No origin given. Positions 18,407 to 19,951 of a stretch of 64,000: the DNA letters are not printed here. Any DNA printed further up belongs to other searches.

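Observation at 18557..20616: Octahaem c-type cytochrome translationally coupled to an internally duplicated 8-TM, four-histidine membrane protein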

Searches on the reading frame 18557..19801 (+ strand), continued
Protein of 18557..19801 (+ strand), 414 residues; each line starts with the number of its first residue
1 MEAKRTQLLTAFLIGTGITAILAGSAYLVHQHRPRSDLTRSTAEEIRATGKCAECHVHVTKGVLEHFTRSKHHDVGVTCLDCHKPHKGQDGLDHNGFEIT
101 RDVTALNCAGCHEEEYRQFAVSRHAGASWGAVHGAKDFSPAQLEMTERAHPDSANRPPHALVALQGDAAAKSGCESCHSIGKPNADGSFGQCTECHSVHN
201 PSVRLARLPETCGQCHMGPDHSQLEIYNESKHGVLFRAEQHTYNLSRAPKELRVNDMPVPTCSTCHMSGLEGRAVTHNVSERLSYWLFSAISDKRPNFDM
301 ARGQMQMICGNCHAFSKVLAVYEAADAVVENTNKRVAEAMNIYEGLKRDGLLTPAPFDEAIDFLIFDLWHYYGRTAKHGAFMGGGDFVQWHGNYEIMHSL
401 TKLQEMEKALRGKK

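Call 31: find_homologous_proteins(query=window:18557-19798:+, max_evalue=0.00001)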
Query window:18557-19798:+ (414 aa): 3056 proteins with E <= 0.00001 among 7399 candidates; the best 120 are listed.
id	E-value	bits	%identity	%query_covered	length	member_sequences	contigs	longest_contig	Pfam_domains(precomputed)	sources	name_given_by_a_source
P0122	1.4e-281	951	97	100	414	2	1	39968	PF09699.16,PF13435.12,PF13447.12,PF14522.12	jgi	jgi:hydroxylamine dehydrogenase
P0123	2.1e-178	612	65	93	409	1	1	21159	PF09699.16,PF13435.12,PF13447.12,PF14522.12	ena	-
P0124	6.6e-174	597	64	98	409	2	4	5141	PF09699.16,PF13435.12,PF13447.12,PF14522.12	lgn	-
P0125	2.5e-172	592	62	98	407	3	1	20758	PF09699.16,PF13435.12,PF13447.12,PF14522.12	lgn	-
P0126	4.5e-163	561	58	98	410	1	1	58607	PF09699.16,PF13435.12,PF13447.12,PF14522.12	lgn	-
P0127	7.8e-163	560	64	91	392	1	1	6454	PF09699.16,PF13435.12,PF13447.12,PF14522.12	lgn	-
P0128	1.8e-159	549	57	98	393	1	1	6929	PF09699.16,PF13435.12,PF13447.12,PF14522.12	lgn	-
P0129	1.7e-156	539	55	95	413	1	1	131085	PF09699.16,PF13435.12,PF13447.12,PF14522.12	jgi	jgi:hydroxylamine dehydrogenase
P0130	4.5e-156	538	57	92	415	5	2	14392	PF09699.16,PF13435.12,PF03264.20,PF02335.21,PF13447.12,PF14522.12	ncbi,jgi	jgi:nitrate/TMAO reductase-like tetraheme cytochrome c subunit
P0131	7.5e-156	537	56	97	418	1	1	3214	PF09699.16,PF13447.12,PF14522.12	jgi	jgi:hydroxylamine dehydrogenase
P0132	9.5e-156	537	55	97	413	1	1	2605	PF09699.16,PF13447.12,PF14522.12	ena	-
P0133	1.2e-155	537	55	99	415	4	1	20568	PF09699.16,PF13435.12,PF13447.12,PF14522.12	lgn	-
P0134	1.9e-155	536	58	94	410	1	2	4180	PF09699.16,PF13435.12,PF13447.12,PF14522.12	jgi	-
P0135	2.3e-155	536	55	99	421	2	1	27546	PF09699.16,PF14537.12,PF13435.12,PF02335.21,PF13447.12,PF14522.12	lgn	-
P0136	3.8e-155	535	56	98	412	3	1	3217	PF09699.16,PF13435.12,PF02335.21,PF13447.12,PF14522.12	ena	-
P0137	4.7e-155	535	55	98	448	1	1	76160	PF09699.16,PF13435.12,PF13447.12,PF14522.12,PF22113.2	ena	-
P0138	1.6e-154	533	55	98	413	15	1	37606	PF09699.16,PF13435.12,PF13447.12,PF14522.12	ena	-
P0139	2.5e-154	532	59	89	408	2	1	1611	PF09699.16,PF13435.12,PF13447.12,PF14522.12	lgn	-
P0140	2.9e-154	532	57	92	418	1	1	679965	PF09699.16,PF13435.12,PF02335.21,PF13447.12,PF14522.12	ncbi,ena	-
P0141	3.5e-154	532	55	98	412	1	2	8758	PF09699.16,PF13435.12,PF13447.12,PF14522.12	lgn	-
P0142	3.7e-154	532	56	96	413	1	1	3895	PF13435.12,PF13447.12,PF14522.12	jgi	jgi:hydroxylamine dehydrogenase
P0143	7.7e-154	531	54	98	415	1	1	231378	PF09699.16,PF13447.12,PF14522.12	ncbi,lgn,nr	ncbi:MAG: nitrate reductase [Phycisphaera sp.]|nr:nitrate reductase [Phycisphaera sp.]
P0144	7.7e-154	531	55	97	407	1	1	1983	PF09699.16,PF13435.12,PF13447.12,PF14522.12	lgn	-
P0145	8.1e-154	531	55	97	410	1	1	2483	PF09699.16,PF13447.12,PF14522.12,PF22113.2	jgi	jgi:hypothetical protein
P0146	9.8e-154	530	55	98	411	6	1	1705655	PF09699.16,PF13435.12,PF13447.12,PF14522.12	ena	-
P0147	1.1e-153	530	54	98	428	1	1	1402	PF09699.16,PF13435.12,PF02335.21,PF13447.12,PF14522.12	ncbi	-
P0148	1.1e-153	530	53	97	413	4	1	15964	PF09699.16,PF13435.12,PF02335.21,PF13447.12,PF14522.12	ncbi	-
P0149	1.2e-153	530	56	97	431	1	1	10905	PF13435.12,PF13447.12,PF14522.12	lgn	-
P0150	1.4e-153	530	55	98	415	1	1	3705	PF09699.16,PF13435.12,PF13447.12,PF14522.12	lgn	-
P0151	2.5e-153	529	54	99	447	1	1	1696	PF09699.16,PF13435.12,PF02335.21,PF13447.12,PF14522.12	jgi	jgi:hydroxylamine dehydrogenase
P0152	2.9e-153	529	54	97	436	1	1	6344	PF09699.16,PF13435.12,PF02335.21,PF13447.12,PF14522.12,PF22113.2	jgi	jgi:hydroxylamine dehydrogenase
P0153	2.9e-153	529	57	98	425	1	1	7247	PF09699.16,PF13447.12,PF14522.12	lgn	-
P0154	3.0e-153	529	55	97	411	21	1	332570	PF09699.16,PF13435.12,PF13447.12,PF14522.12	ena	-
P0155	3.1e-153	529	55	97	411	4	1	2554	PF09699.16,PF13435.12,PF02335.21,PF13447.12,PF14522.12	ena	-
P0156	3.8e-153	528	56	98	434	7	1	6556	PF09699.16,PF02335.21,PF13447.12,PF14522.12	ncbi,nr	ncbi:MAG: ammonia-forming cytochrome c nitrite reductase subunit c552 [Planctomycetes bacterium]|nr:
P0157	4.0e-153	528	57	98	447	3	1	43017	PF09699.16,PF13435.12,PF03264.20,PF13447.12,PF14522.12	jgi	jgi:hydroxylamine dehydrogenase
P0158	4.2e-153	528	55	100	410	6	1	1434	PF09699.16,PF13435.12,PF13447.12,PF14522.12,PF22113.2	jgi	jgi:hypothetical protein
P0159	4.2e-153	528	53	97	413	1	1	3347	PF09699.16,PF13435.12,PF02335.21,PF13447.12,PF14522.12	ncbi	-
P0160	4.5e-153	528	55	97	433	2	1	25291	PF09699.16,PF13435.12,PF02335.21,PF13447.12,PF14522.12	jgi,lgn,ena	-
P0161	5.0e-153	528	56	95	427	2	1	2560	PF09699.16,PF13435.12,PF13447.12,PF14522.12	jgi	jgi:hydroxylamine dehydrogenase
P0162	5.1e-153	528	54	96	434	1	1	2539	PF09699.16,PF13435.12,PF13447.12,PF14522.12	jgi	jgi:hydroxylamine dehydrogenase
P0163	5.2e-153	528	54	97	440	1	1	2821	PF09699.16,PF13435.12,PF02335.21,PF13447.12,PF14522.12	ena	-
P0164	6.0e-153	528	54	98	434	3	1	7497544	PF09699.16,PF13435.12,PF02335.21,PF13447.12,PF14522.12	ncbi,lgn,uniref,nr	ncbi:multiheme c-type cytochrome [Paludisphaera borealis]|uniref:Hydroxylamine oxidoreductase n=1 Ta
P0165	7.3e-153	527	55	97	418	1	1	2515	PF09699.16,PF13435.12,PF02335.21,PF13447.12,PF14522.12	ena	-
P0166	8.6e-153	527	54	98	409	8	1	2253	PF09699.16,PF13435.12,PF02335.21,PF13447.12,PF14522.12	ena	-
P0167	1.3e-152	527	54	98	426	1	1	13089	PF09699.16,PF13435.12,PF13447.12,PF14522.12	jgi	jgi:hydroxylamine dehydrogenase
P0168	1.4e-152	527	53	98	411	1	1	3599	PF09699.16,PF13435.12,PF02335.21,PF13447.12,PF14522.12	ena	-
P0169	1.4e-152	527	55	98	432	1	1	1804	PF09699.16,PF14537.12,PF13435.12,PF02335.21,PF13447.12,PF14522.12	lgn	-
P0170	1.8e-152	526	52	98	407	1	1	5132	PF09699.16,PF13435.12,PF02335.21,PF13447.12,PF14522.12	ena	-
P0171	2.0e-152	526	54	97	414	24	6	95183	PF09699.16,PF13435.12,PF13447.12,PF14522.12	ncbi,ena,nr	ncbi:MAG: nitrate reductase [Bacteroidetes bacterium]|nr:nitrate reductase [Bacteroidota bacterium]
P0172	2.2e-152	526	54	97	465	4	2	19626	PF09699.16,PF13435.12,PF02335.21,PF13447.12,PF14522.12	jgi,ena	-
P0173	2.6e-152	526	54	98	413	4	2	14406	PF09699.16,PF13435.12,PF02335.21,PF13447.12,PF14522.12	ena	-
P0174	2.7e-152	526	54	98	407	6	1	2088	PF09699.16,PF13435.12,PF02335.21,PF13447.12,PF14522.12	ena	-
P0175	2.7e-152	526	55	97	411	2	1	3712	PF09699.16,PF13435.12,PF13447.12,PF14522.12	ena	-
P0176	3.0e-152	525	55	99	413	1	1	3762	PF13435.12,PF13447.12,PF14522.12,PF22113.2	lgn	-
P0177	3.0e-152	525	55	92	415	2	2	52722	PF09699.16,PF13435.12,PF03264.20,PF02335.21,PF13447.12,PF14522.12,PF22113.2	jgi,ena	-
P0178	3.0e-152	525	54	97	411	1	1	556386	PF09699.16,PF13435.12,PF02335.21,PF13447.12,PF14522.12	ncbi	ncbi:MAG: ammonia-forming cytochrome c nitrite reductase subunit c552 [bacterium]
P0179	3.1e-152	525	55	97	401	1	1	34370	PF09699.16,PF13435.12,PF02335.21,PF13447.12,PF14522.12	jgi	jgi:hydroxylamine dehydrogenase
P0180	3.1e-152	525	54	100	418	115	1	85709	PF09699.16,PF13435.12,PF13447.12,PF14522.12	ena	-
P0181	3.3e-152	525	53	98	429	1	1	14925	PF13435.12,PF13447.12,PF14522.12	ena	-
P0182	3.4e-152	525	54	98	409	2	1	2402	PF09699.16,PF13435.12,PF13447.12,PF14522.12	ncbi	-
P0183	3.6e-152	525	54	97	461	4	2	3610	PF09699.16,PF13435.12,PF03264.20,PF02335.21,PF13447.12,PF14522.12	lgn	-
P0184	3.8e-152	525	54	98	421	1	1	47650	PF09699.16,PF13447.12,PF14522.12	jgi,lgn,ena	-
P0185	4.2e-152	525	54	98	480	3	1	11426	PF09699.16,PF02335.21,PF13447.12,PF14522.12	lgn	-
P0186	4.3e-152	525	56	96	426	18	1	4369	PF09699.16,PF13435.12,PF02335.21,PF13447.12,PF14522.12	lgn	-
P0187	4.4e-152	525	54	98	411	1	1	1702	PF09699.16,PF13447.12,PF14522.12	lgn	-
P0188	4.7e-152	525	55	98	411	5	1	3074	PF09699.16,PF13435.12,PF02335.21,PF13447.12,PF14522.12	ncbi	-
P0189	5.4e-152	525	56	97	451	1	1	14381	PF09699.16,PF13435.12,PF13447.12,PF14522.12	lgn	-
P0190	5.8e-152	524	54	98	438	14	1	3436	PF09699.16,PF13435.12,PF13447.12,PF14522.12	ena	-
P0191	5.9e-152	524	56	97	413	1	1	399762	PF09699.16,PF13435.12,PF13447.12,PF14522.12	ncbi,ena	-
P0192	6.2e-152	524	52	100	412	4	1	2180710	PF09699.16,PF13435.12,PF02335.21,PF13447.12,PF14522.12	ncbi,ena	-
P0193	6.4e-152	524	55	96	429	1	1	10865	PF09699.16,PF13435.12,PF02335.21,PF13447.12,PF14522.12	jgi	-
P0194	6.6e-152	524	54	98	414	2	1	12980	PF09699.16,PF13435.12,PF13447.12,PF14522.12,PF22113.2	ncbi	-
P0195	6.8e-152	524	54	98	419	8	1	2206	PF09699.16,PF13435.12,PF13447.12,PF14522.12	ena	-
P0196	6.9e-152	524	55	98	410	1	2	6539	PF09699.16,PF13435.12,PF13447.12,PF14522.12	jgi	-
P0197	7.2e-152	524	55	94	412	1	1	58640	PF09699.16,PF02335.21,PF13447.12,PF14522.12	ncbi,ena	-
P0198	7.2e-152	524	53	100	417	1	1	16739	PF09699.16,PF13447.12,PF14522.12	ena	-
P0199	7.3e-152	524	54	100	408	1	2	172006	PF09699.16,PF13435.12,PF03264.20,PF02335.21,PF13447.12,PF14522.12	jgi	-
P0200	8.4e-152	524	53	98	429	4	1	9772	PF09699.16,PF13435.12,PF02335.21,PF13447.12,PF14522.12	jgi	jgi:hypothetical protein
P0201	9.1e-152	524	53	97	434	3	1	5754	PF09699.16,PF13435.12,PF13447.12,PF14522.12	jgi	jgi:hypothetical protein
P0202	1.1e-151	524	55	97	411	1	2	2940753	PF09699.16,PF13447.12,PF14522.12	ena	-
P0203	1.1e-151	524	55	97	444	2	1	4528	PF09699.16,PF13435.12,PF13447.12,PF14522.12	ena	-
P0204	1.2e-151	523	55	98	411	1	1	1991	PF09699.16,PF13435.12,PF13447.12,PF14522.12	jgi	jgi:hypothetical protein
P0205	1.2e-151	523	55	93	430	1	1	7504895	PF09699.16,PF13435.12,PF02335.21,PF13447.12,PF14522.12,PF22113.2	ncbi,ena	-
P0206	1.4e-151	523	55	97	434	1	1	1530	PF09699.16,PF13447.12,PF14522.12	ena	-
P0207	1.6e-151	523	53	98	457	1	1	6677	PF09699.16,PF13435.12,PF13447.12,PF14522.12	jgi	jgi:formate-dependent nitrite reductase cytochrome c552 subunit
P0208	1.6e-151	523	56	96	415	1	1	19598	PF09699.16,PF02335.21,PF13447.12,PF14522.12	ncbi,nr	ncbi:ammonia-forming cytochrome c nitrite reductase subunit c552 [bacterium AH-315-F18]|nr:ammonia-f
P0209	1.7e-151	523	55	98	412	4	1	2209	PF09699.16,PF13435.12,PF13447.12,PF14522.12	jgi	jgi:hydroxylamine dehydrogenase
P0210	1.7e-151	523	55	98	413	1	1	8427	PF09699.16,PF14537.12,PF13435.12,PF13447.12,PF14522.12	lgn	-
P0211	1.8e-151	523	54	99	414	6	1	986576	PF09699.16,PF13435.12,PF02335.21,PF13447.12,PF14522.12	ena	-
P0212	1.8e-151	523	56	95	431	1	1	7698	PF09699.16,PF13435.12,PF13447.12,PF14522.12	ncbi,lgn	-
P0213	1.8e-151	523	55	98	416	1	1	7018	PF09699.16,PF13447.12,PF14522.12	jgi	jgi:hypothetical protein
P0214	2.0e-151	523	54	98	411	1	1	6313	PF09699.16,PF13435.12,PF13447.12,PF14522.12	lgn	-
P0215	2.2e-151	523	54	98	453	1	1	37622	PF09699.16,PF02335.21,PF13447.12,PF14522.12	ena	-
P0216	2.2e-151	523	55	98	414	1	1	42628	PF09699.16,PF13435.12,PF13447.12,PF14522.12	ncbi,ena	-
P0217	2.4e-151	522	55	98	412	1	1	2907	PF09699.16,PF13435.12,PF13447.12,PF14522.12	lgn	-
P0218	2.7e-151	522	55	95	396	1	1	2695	PF09699.16,PF13447.12,PF14522.12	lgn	-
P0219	2.7e-151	522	55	98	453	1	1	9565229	PF09699.16,PF13435.12,PF02335.21,PF13447.12,PF14522.12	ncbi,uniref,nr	ncbi:ammonia-forming cytochrome c nitrite reductase subunit c552 [Lignipirellula cremea]|uniref:Hydr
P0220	2.7e-151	522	55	97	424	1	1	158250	PF09699.16,PF13435.12,PF13447.12,PF14522.12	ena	-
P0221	2.7e-151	522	54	98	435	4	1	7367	PF09699.16,PF13447.12,PF14522.12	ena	-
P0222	2.9e-151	522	52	97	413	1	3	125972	PF09699.16,PF13435.12,PF02335.21,PF13447.12,PF14522.12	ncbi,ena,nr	ncbi:MAG: nitrate reductase [Candidatus Marinimicrobia bacterium]|nr:nitrate reductase [Candidatus N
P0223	3.1e-151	522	54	98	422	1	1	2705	PF09699.16,PF13435.12,PF02335.21,PF13447.12,PF14522.12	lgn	-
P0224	3.2e-151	522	55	98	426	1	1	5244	PF09699.16,PF14537.12,PF13435.12,PF13447.12,PF14522.12,PF22113.2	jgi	jgi:hypothetical protein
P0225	3.3e-151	522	55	98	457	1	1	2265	PF09699.16,PF13447.12,PF14522.12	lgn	-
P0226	4.2e-151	522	53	97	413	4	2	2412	PF09699.16,PF13447.12,PF14522.12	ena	-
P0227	4.4e-151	522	54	98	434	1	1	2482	PF09699.16,PF13435.12,PF13447.12,PF14522.12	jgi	jgi:hydroxylamine dehydrogenase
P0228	4.7e-151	521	55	98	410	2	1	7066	PF09699.16,PF13435.12,PF13447.12,PF14522.12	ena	-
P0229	4.8e-151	521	55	93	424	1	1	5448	PF09699.16,PF13435.12,PF13447.12,PF14522.12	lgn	-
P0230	4.8e-151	521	56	97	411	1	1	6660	PF09699.16,PF13435.12,PF02335.21,PF13447.12,PF14522.12,PF22113.2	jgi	jgi:hypothetical protein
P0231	5.9e-151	521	55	98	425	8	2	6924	PF09699.16,PF13435.12,PF13447.12,PF14522.12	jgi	-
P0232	6.1e-151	521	52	99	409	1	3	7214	PF09699.16,PF13435.12,PF13447.12,PF14522.12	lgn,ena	-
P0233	6.3e-151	521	55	99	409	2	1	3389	PF09699.16,PF13435.12,PF13447.12,PF14522.12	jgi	jgi:hydroxylamine dehydrogenase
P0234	6.3e-151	521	55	98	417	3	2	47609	PF13435.12,PF13447.12,PF14522.12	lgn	-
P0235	7.7e-151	521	54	98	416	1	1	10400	PF09699.16,PF02085.22,PF13447.12,PF14522.12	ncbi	ncbi:hypothetical protein BH23PLA1_BH23PLA1_14750 [soil metagenome]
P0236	7.8e-151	521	55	98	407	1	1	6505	PF09699.16,PF14537.12,PF13447.12,PF14522.12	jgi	jgi:hypothetical protein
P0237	8.6e-151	521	53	98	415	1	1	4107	PF09699.16,PF13435.12,PF13447.12,PF14522.12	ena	-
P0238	9.4e-151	520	54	98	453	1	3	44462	PF09699.16,PF02335.21,PF13447.12,PF14522.12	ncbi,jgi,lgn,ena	-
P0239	9.7e-151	520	55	98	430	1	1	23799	PF09699.16,PF13435.12,PF02335.21,PF13447.12,PF14522.12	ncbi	-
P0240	9.7e-151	520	53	97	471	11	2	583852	PF09699.16,PF02335.21,PF13447.12,PF14522.12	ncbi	-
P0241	1.0e-150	520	54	98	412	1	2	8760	PF09699.16,PF13435.12,PF13447.12,PF14522.12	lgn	-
